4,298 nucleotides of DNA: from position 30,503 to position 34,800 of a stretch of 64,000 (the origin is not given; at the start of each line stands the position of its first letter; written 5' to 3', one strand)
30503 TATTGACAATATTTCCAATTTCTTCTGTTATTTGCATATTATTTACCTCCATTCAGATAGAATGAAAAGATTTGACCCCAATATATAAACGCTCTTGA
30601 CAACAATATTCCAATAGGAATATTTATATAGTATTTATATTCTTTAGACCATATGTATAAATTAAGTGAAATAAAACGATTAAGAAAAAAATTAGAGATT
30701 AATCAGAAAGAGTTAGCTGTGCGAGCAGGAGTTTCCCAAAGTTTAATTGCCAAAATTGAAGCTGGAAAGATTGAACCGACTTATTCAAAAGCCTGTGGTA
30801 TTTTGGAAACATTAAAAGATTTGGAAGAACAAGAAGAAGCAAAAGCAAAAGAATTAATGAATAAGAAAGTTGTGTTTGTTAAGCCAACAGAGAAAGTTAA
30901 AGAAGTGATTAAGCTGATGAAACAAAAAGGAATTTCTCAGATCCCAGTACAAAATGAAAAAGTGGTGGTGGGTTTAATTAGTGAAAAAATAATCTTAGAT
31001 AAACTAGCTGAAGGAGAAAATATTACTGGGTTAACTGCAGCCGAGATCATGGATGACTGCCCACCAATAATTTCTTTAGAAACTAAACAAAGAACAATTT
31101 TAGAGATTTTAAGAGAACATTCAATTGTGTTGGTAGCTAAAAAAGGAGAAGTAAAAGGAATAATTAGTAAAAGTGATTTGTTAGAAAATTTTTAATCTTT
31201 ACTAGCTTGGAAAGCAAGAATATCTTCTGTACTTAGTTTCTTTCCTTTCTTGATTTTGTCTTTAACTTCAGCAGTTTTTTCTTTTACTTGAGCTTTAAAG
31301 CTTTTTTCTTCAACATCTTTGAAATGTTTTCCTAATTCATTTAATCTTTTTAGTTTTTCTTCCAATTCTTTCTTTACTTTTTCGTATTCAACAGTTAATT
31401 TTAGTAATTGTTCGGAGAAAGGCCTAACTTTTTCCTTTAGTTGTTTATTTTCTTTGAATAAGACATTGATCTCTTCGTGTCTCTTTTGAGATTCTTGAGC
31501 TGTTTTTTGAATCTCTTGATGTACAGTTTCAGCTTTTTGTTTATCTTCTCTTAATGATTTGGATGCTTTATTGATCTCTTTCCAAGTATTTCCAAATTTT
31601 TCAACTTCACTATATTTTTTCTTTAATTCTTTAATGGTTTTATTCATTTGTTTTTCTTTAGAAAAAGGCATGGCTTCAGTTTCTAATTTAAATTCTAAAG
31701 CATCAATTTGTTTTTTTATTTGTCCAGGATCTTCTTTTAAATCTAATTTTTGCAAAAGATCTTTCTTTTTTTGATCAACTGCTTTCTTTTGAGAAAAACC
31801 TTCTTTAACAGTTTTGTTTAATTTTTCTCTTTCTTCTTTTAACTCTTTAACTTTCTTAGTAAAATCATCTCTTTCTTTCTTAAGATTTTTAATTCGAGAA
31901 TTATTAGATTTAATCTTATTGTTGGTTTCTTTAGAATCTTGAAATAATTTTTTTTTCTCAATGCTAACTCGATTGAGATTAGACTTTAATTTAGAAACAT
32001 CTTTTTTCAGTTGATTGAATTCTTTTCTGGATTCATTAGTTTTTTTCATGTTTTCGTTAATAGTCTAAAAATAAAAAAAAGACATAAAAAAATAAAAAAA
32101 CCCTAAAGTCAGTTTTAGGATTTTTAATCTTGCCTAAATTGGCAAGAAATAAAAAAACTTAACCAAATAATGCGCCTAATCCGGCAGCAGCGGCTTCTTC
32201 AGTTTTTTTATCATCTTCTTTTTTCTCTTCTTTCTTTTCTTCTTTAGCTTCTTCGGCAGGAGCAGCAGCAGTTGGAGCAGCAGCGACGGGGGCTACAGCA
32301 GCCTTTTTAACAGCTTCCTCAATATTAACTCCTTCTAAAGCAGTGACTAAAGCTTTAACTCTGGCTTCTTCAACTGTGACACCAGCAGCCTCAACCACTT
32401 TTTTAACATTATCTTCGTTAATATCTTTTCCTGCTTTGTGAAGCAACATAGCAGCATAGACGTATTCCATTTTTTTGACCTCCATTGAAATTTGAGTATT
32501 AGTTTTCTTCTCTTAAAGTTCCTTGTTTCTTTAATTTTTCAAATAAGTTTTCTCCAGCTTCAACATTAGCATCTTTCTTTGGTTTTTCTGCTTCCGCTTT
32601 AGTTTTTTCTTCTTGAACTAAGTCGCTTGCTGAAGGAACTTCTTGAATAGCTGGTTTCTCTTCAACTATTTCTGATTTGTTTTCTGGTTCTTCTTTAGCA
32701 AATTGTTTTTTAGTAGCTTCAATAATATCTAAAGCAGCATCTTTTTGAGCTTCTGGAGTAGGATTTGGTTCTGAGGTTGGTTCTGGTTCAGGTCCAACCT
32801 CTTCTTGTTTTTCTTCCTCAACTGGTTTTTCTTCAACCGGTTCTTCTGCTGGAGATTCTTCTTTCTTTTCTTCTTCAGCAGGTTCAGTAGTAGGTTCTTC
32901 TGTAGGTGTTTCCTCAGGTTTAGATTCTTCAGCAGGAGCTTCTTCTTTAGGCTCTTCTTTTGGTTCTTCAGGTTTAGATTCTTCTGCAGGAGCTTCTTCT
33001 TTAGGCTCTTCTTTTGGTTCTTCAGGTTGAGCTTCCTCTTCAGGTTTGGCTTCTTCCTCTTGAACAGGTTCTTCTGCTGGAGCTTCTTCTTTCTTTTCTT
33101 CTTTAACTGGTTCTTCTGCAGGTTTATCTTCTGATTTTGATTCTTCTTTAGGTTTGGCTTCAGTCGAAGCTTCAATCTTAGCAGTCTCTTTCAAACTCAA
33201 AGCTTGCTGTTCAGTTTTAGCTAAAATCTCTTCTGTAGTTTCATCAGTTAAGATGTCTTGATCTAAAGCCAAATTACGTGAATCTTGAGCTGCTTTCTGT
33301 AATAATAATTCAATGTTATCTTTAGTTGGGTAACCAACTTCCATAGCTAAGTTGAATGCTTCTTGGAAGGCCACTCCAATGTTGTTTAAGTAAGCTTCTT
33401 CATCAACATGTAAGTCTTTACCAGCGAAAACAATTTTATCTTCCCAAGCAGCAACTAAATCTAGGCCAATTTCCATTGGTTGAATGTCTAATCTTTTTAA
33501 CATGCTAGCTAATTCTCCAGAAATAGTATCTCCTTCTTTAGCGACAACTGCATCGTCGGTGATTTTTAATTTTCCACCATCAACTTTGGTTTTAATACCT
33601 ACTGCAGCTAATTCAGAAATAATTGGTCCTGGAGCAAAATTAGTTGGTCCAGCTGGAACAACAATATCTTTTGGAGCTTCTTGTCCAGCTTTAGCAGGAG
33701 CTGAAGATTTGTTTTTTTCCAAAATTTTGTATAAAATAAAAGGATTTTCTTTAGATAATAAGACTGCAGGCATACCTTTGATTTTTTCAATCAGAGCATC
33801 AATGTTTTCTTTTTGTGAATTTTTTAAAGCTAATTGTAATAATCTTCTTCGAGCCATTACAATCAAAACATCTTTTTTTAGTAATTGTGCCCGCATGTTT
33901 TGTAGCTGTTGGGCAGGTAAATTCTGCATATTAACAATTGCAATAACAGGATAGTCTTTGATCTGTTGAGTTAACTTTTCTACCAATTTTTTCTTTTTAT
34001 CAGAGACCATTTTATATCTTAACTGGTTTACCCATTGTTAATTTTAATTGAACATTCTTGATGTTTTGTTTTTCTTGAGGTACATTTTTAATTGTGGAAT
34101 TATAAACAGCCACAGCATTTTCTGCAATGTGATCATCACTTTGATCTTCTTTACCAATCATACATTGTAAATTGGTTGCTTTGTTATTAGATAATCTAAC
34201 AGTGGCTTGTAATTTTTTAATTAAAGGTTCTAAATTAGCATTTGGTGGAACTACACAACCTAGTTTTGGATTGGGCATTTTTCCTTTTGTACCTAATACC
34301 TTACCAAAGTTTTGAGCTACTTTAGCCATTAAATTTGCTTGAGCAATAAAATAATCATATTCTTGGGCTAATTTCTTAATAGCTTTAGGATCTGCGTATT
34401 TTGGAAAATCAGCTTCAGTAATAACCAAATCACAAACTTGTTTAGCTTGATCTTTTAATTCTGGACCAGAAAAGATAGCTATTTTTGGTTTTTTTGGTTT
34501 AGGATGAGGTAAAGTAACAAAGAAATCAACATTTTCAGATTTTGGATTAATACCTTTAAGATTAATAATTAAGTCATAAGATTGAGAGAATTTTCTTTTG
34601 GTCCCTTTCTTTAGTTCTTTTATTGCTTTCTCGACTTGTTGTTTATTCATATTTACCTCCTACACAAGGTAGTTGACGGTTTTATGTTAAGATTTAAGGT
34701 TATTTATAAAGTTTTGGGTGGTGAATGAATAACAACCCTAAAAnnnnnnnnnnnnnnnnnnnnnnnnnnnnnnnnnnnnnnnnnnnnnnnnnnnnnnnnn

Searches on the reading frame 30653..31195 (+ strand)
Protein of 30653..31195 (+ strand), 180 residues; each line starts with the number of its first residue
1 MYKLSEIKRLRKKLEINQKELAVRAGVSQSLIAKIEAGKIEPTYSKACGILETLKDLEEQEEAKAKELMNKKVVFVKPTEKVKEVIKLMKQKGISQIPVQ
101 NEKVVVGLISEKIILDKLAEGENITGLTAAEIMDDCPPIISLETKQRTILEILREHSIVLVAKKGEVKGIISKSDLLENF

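Call 91: search_protein_families(library=pfam, proteins=[window:30653-31195:+], max_evalue=0.0001)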
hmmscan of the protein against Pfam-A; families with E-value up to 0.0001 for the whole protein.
window:30653-31195:+ (180 aa): 4 families
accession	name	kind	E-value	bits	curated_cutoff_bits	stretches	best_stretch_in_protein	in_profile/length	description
PF00571.33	CBS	-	1.6e-20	73.6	24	2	65-119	1-56/57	CBS domain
PF01381.28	HTH_3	-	7.2e-12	45.6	23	1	7-55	1-49/55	Helix-turn-helix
PF12844.13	HTH_19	-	1.2e-09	38.3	30.2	1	7-59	4-56/64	Helix-turn-helix domain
PF13560.12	HTH_31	-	8.6e-07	29.6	27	1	6-54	5-54/64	Helix-turn-helix domain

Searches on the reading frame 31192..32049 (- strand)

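Call 91: search_protein_families(library=pfam, proteins=[window:31192-32049:-], max_evalue=0.0001)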
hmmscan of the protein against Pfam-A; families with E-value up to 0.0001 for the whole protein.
window:31192-32049:- (285 aa): 1 family
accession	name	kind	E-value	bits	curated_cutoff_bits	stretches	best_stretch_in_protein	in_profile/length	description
PF23435.1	DUF7121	-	1.1e-07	32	29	1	7-283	33-304/307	Family of unknown function (DUF7121)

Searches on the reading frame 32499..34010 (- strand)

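Call 91: search_protein_families(library=pfam, proteins=[window:32499-34010:-], max_evalue=0.0001)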
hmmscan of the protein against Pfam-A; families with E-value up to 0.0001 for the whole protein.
window:32499-34010:- (503 aa): 2 families
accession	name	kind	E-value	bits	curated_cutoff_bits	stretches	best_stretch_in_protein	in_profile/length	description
PF00466.25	Ribosomal_L10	-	8.8e-22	77.5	22.8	1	2-100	2-98/100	Ribosomal protein L10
PF17777.6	RL10P_insert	-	1.5e-19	70.1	29.1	1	106-176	1-71/71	Insertion domain in 60S ribosomal protein L10P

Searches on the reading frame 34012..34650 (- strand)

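Call 91: search_protein_families(library=pfam, proteins=[window:34012-34650:-], max_evalue=0.0001)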
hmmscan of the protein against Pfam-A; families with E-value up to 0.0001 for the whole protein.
window:34012-34650:- (212 aa): 1 family
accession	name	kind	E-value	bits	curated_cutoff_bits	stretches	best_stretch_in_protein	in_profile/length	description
PF00687.26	Ribosomal_L1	-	1.9e-40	139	32.2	1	13-207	1-197/198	Ribosomal protein L1p/L10e family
